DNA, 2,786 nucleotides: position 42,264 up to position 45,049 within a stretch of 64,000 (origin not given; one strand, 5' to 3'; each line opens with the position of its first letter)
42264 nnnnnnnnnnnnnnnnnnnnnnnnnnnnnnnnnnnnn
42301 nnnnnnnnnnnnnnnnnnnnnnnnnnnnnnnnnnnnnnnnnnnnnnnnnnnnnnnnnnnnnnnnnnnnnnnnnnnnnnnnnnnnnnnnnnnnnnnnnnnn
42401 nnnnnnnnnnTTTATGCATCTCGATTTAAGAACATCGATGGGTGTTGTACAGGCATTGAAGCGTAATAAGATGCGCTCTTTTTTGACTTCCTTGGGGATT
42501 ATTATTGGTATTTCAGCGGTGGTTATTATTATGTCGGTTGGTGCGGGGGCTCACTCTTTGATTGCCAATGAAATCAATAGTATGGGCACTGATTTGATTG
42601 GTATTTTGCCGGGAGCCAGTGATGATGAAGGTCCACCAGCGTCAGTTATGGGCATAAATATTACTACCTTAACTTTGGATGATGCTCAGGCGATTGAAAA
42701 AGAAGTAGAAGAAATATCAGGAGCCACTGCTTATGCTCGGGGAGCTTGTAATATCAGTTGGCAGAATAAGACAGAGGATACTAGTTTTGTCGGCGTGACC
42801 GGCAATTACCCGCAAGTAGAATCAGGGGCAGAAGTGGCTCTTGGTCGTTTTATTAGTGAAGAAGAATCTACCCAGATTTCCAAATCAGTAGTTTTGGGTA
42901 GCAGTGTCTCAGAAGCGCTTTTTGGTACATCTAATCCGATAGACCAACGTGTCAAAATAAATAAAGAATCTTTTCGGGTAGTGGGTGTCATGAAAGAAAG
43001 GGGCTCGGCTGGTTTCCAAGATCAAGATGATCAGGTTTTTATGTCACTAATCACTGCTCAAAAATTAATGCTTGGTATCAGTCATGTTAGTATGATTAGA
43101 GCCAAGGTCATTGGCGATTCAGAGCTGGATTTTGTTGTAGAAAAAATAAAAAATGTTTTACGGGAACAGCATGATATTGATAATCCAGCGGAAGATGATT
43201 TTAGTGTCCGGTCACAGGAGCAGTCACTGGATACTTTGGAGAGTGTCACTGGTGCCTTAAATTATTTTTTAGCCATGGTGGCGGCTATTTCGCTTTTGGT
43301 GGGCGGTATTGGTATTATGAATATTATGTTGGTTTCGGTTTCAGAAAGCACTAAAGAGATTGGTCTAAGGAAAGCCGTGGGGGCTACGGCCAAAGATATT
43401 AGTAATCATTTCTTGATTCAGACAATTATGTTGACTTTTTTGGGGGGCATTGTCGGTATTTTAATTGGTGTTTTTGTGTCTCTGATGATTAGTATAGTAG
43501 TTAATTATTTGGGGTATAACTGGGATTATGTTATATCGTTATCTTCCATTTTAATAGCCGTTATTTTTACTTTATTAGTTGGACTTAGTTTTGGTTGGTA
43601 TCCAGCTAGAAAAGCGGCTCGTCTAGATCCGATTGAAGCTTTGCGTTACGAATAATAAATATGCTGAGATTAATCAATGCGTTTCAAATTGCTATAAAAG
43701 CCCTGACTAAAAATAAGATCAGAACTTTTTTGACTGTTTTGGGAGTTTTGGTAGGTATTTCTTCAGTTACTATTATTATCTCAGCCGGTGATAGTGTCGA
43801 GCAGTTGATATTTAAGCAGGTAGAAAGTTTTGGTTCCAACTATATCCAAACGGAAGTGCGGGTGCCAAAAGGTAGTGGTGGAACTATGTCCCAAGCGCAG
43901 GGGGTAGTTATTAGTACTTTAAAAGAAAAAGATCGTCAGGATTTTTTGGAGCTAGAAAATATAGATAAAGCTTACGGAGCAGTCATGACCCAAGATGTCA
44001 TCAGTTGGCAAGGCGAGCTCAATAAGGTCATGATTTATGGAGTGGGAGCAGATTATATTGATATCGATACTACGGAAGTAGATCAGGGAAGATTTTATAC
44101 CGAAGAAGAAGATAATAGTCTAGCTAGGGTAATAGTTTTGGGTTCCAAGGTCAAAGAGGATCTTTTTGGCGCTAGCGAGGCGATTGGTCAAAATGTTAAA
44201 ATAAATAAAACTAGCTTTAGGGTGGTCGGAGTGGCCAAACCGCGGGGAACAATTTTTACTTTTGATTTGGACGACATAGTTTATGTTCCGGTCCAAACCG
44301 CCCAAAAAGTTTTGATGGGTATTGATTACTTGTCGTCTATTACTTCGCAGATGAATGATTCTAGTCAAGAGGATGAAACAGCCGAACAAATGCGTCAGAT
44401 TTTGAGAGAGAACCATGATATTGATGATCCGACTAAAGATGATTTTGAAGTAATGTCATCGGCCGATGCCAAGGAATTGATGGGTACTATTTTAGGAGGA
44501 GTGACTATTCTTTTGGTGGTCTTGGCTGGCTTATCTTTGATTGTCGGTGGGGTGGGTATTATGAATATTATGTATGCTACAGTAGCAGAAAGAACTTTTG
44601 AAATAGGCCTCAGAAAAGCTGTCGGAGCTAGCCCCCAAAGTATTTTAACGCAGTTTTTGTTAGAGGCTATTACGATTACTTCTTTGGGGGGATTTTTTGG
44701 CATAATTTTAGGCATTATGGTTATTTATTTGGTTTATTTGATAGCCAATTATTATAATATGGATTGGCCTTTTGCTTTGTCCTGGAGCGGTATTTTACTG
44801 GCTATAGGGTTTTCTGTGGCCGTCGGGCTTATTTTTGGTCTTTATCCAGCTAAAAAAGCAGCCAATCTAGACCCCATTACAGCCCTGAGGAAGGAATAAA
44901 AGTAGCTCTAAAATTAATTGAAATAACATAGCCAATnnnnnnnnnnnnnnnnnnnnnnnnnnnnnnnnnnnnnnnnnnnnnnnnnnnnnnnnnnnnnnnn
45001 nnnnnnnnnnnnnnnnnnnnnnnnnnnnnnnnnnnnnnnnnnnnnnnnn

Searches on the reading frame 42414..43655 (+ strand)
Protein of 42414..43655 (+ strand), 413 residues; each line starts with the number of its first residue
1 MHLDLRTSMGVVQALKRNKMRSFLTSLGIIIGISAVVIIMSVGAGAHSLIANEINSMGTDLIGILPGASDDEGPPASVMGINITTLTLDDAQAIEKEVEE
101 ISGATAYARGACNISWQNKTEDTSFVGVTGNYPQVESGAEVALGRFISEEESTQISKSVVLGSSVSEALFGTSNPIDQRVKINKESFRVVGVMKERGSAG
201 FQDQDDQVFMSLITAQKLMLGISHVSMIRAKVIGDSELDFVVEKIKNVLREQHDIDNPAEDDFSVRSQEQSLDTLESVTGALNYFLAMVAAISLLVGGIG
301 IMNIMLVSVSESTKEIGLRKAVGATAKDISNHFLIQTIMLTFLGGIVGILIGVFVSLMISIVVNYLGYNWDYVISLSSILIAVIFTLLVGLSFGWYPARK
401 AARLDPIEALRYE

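Call 88: search_protein_families(library=pfam, proteins=[window:42414-43655:+], max_evalue=0.00001)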
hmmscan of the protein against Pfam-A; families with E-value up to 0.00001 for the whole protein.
window:42414-43655:+ (413 aa): 2 families
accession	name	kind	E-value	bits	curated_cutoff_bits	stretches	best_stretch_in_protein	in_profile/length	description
PF12704.14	MacB_PCD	-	1.7e-38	133.4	27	1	22-246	1-205/207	MacB-like periplasmic core domain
PF02687.27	FtsX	-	5.8e-22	78.4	25.5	1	288-406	2-120/120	FtsX-like permease C-terminal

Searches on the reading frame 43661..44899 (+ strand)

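Call 88: search_protein_families(library=pfam, proteins=[window:43661-44899:+], max_evalue=0.00001)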
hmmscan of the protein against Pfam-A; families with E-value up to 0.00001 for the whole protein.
window:43661-44899:+ (412 aa): 2 families
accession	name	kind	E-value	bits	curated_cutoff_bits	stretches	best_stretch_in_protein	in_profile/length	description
PF12704.14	MacB_PCD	-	1.5e-35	123.8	27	1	22-247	1-207/207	MacB-like periplasmic core domain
PF02687.27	FtsX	-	3.7e-19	69.4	25.5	1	287-405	2-120/120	FtsX-like permease C-terminal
